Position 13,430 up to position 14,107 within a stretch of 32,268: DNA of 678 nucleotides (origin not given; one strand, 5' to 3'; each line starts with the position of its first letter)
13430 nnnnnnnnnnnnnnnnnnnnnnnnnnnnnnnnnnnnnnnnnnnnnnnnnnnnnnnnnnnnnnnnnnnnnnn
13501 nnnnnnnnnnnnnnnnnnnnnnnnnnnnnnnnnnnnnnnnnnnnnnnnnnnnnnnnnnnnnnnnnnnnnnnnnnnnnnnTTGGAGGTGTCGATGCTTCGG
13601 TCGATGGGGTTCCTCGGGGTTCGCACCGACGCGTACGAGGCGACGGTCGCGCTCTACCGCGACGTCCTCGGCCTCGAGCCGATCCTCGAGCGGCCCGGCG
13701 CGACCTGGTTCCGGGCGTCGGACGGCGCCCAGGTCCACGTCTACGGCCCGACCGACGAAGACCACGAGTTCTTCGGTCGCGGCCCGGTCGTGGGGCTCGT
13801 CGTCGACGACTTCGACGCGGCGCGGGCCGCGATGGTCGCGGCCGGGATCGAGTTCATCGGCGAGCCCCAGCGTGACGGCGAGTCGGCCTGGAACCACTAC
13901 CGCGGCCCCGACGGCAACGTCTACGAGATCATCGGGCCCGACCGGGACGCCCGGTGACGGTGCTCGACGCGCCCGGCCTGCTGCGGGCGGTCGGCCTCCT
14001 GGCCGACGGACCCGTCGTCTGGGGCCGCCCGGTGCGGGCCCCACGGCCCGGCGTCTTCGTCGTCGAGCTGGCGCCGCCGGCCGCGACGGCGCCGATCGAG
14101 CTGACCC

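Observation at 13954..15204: GreA fused to an N-terminal domain with GIY-YIG-like motifs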

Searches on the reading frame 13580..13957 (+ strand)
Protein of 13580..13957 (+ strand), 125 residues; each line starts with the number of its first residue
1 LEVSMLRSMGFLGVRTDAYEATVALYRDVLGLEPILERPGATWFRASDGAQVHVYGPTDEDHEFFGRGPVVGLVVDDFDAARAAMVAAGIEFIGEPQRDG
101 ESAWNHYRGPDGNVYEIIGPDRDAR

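Call 59: search_protein_families(library=pfam, proteins=[window:13580-13957:+], max_evalue=0.001)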
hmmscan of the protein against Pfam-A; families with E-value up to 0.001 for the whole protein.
window:13580-13957:+ (125 aa): 2 families
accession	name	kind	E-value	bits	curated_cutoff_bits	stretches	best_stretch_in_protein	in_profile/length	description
PF00903.31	Glyoxalase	-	1.5e-10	42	20.6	1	12-117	5-121/121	Glyoxalase/Bleomycin resistance protein/Dioxygenase superfamily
PF13669.12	Glyoxalase_4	-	2e-05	25.2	27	1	18-102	9-103/109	Glyoxalase/Bleomycin resistance protein/Dioxygenase superfamily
